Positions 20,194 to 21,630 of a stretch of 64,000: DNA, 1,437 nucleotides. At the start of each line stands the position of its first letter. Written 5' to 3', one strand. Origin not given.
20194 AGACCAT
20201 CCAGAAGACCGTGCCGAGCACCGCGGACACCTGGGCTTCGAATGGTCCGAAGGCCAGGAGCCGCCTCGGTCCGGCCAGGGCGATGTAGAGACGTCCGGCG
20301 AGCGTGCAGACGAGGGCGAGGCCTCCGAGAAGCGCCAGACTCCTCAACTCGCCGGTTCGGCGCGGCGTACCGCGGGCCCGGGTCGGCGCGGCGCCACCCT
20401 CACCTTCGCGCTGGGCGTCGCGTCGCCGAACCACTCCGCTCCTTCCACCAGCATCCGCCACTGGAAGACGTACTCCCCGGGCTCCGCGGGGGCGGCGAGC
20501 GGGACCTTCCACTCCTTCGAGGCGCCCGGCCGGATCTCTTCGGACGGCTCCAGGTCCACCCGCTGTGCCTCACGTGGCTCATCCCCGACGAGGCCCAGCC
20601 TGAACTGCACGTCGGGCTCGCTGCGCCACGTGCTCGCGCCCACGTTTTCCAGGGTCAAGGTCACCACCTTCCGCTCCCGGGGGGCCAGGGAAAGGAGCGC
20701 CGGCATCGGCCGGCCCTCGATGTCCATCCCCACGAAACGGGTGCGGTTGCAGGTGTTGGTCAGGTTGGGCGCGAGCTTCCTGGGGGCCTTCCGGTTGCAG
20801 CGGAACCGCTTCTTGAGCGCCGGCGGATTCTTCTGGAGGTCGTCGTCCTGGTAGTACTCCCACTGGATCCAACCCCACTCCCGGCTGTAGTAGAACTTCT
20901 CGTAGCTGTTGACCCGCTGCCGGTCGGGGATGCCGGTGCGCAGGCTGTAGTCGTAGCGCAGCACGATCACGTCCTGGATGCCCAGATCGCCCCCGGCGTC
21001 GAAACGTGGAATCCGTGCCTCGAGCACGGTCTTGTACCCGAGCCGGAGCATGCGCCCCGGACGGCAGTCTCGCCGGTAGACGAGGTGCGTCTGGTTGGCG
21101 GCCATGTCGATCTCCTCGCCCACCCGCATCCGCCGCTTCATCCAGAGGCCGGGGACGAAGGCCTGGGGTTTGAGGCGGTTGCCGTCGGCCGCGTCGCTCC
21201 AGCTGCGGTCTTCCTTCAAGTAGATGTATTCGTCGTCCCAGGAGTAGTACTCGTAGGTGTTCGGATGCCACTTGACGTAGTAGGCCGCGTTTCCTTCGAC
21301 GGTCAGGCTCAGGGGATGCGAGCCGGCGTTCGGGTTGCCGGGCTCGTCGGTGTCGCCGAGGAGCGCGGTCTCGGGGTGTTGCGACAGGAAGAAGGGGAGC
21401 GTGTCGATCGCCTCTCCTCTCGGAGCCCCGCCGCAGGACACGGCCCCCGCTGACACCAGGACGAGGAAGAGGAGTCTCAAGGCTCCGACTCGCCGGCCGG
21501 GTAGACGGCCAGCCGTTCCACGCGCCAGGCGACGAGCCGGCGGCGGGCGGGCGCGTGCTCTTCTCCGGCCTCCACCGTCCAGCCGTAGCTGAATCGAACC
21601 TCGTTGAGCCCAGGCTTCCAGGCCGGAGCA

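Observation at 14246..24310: Tightly overlapping five-gene operon of four giant polytopic membrane proteins plus an Ig-like lipoprotein under an XRE-cupin regulator: candidate uncharacterised membrane glycosylation or polymer-export system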

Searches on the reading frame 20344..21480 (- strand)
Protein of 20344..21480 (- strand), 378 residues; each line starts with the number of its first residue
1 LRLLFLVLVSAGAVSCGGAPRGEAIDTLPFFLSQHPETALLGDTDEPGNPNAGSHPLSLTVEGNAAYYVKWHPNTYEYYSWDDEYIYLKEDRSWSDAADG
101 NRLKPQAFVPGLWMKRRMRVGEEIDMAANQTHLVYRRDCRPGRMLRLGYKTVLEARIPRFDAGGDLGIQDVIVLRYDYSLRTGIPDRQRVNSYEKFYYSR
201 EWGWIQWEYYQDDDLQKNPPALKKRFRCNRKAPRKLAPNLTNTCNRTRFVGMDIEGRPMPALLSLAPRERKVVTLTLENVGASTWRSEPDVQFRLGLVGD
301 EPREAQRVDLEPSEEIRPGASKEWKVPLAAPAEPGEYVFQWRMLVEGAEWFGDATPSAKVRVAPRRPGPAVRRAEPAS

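Call 4: search_protein_families(library=pfam, proteins=[window:20344-21480:-], max_evalue=1)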
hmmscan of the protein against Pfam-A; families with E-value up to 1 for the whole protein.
window:20344-21480:- (378 aa): 1 family
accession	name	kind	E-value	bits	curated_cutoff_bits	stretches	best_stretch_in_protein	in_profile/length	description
PF16158.11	N_BRCA1_IG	-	8e-08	33.2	28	1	264-353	7-100/108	Ig-like domain from next to BRCA1 gene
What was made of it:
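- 20344..21480 (-): B: 378-aa secreted protein, probably a lipoprotein. It has a signal peptide ending AVSC, a Tyr/Trp-rich N-terminal domain of unknown fold, and a C-terminal NBR1-type Ig-like domain. PF16158 at aa 264-353, E 8e-8 (call 4).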

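Call 5: search_protein_families(library=ncbifam, proteins=[window:20344-21480:-], max_evalue=1)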
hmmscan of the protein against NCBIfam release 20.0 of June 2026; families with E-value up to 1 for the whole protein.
window:20344-21480:- (378 aa): 0 families

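Call 45: search_solved_structures(query=window:20344-21480:-, max_evalue=10, show_alignments=2)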
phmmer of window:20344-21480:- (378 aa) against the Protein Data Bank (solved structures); distinct sequences matched with E-value up to 10: 5.
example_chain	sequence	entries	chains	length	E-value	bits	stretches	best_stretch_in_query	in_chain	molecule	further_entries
6vhi_A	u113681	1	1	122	0.12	14.5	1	264-354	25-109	Protein ILRUN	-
2b2t_A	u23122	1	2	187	1.3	11.1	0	44-106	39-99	Chromodomain-helicase-DNA-binding protein 1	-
2b2u_A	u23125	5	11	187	1.5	10.9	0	44-106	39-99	Chromodomain-helicase-DNA-binding protein 1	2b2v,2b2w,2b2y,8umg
5afw_A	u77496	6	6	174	1.8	10.6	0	44-106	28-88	CHROMODOMAIN-HELICASE-DNA-BINDING PROTEIN 1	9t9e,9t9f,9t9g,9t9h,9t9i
4nw2_A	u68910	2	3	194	3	9.9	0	44-105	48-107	Chromodomain-helicase-DNA-binding protein 1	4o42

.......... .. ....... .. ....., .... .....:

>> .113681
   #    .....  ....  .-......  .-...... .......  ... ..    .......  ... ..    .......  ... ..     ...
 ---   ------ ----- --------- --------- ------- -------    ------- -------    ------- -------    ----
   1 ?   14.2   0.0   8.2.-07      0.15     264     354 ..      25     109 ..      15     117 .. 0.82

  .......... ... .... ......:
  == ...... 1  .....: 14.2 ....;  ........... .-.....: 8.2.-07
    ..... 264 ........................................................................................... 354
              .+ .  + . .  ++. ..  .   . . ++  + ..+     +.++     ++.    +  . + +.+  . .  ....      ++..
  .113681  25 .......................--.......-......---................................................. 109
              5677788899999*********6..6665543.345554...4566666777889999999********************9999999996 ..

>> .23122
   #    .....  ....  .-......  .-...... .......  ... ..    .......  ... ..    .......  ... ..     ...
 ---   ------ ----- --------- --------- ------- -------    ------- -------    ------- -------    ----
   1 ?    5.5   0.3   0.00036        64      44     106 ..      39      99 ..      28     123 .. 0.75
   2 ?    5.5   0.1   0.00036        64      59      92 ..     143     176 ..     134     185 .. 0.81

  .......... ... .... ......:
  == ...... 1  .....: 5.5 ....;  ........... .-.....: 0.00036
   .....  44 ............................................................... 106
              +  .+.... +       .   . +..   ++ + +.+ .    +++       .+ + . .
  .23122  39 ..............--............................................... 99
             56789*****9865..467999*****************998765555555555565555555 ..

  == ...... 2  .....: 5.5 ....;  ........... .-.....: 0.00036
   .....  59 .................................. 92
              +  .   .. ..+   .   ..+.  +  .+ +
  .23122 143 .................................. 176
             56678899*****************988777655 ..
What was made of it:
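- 20344..21480 (-): A weak match to ILRUN 6vhi (call 45).
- Tried and rejected: There is no solved relative; chromodomain hits at E > 1 were rejected as noise (call 45).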

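Call 70: find_related_loci(query=A4, collection=metagenome_contigs, flank=6000)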
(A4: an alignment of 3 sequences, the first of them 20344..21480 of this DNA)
Query A4 (378 aa) in metagenome_contigs; peptide patterns used: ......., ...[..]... (x = any residue, [..] = any of these).
553 stretches matched a pattern; 7 encode a relative of the query (tblastn E <= 1e-3); 7 distinct loci.
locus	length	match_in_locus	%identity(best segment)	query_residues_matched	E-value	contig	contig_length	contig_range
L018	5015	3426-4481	80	10-362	0e+0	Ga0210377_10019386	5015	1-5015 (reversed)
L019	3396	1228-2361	76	3-378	0e+0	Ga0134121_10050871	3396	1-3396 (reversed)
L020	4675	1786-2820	80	19-363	0e+0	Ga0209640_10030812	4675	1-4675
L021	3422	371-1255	47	23-364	2e-47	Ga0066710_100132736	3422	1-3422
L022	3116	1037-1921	45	23-364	1e-47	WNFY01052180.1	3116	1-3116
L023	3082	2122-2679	35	25-244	3e-28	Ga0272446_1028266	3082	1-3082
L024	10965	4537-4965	27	52-208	1e-9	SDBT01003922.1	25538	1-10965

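Call 74: search_protein_families(library=pfam, proteins=[L024:854-3244:+, L024:3222-3788:+, L024:3755-4456:+, L024:4453-5778:+, L024:7473-10919:-, L020:3566-4660:-, L024:103-867:+, L024:6694-7554:-], max_evalue=0.01)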
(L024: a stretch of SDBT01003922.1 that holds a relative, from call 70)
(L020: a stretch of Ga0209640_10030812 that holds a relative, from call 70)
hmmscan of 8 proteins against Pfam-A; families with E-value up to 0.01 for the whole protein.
L024:854-3244:+ (796 aa): 3 families
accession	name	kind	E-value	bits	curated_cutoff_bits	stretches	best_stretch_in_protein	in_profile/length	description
PF00476.26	DNA_pol_A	-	8.1e-70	236.1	34.3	1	405-789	3-380/381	DNA polymerase family A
PF01612.26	DNA_pol_A_exo1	-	1.1e-27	97.4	23.6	1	196-370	5-172/173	3'-5' exonuclease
PF03167.25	UDG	-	2.8e-21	76.5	24.3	1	33-179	11-140/141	Uracil DNA glycosylase superfamily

L024:3222-3788:+ (188 aa): 2 families
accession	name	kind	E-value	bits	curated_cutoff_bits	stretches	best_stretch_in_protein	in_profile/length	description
PF13578.12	Methyltransf_24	-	1.1e-15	58.9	26.3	1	46-149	1-105/105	Methyltransferase domain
PF04989.18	RMNT_CmcI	-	4.4e-05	23.7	23.2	1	115-150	114-149/206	Rhamnosyl O-methyltransferase/CmcI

L024:3755-4456:+ (233 aa): 0 families

L024:4453-5778:+ (441 aa): 1 family
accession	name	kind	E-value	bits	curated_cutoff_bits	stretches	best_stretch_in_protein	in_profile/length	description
PF01551.29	Peptidase_M23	-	6.5e-16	58.7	28.7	1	324-418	2-90/96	Peptidase family M23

L024:7473-10919:- (1148 aa): 1 family
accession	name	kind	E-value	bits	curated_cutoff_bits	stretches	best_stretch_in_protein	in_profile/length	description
PF15902.12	Sortilin-Vps10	-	0.00021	20.6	33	0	540-639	6-90/446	Sortilin, neurotensin receptor 3,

L020:3566-4660:- (364 aa): 1 family
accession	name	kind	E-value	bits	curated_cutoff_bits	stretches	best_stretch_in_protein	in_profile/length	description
PF22612.2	GH113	-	3.1e-42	145.4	27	1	145-335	96-274/289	Glycoside Hydrolase Family 113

L024:103-867:+ (254 aa): 0 families

L024:6694-7554:- (286 aa): 0 families

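Call 88: list_cluster_members(proteins=[P0030, P0001, P0075, window:20344-21480:-, window:18107-20347:-, window:23657-24286:-])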
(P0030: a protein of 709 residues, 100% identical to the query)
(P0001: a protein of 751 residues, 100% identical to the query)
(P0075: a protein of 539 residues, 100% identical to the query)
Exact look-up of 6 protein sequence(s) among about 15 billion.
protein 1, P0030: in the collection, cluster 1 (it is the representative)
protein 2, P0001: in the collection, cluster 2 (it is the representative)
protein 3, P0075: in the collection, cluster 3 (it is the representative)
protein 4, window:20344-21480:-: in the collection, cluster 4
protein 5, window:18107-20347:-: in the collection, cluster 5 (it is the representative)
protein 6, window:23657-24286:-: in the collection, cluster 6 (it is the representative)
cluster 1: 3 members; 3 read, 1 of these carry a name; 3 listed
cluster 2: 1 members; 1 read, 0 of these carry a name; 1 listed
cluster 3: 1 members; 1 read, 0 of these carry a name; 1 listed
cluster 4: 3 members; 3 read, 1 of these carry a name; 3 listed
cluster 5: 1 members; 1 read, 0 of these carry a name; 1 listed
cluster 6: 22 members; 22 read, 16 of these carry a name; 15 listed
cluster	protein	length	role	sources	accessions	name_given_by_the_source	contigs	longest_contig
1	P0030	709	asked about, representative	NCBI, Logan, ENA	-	-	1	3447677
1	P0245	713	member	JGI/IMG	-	hypothetical protein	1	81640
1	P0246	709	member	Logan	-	-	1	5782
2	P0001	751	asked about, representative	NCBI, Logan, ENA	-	-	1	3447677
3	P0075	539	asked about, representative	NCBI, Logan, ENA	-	-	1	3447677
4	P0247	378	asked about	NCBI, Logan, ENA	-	-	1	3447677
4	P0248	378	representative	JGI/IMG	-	hypothetical protein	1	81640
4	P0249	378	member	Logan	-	-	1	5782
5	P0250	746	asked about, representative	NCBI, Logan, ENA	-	-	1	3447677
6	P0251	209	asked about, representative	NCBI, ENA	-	-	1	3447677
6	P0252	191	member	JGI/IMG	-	transcriptional regulator with XRE-family HTH domain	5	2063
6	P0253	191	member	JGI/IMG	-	transcriptional regulator with XRE-family HTH domain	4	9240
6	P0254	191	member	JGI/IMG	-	transcriptional regulator with XRE-family HTH domain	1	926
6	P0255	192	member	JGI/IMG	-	XRE family transcriptional regulator, regulator of sulfur utilization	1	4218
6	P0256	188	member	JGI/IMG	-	XRE family transcriptional regulator, regulator of sulfur utilization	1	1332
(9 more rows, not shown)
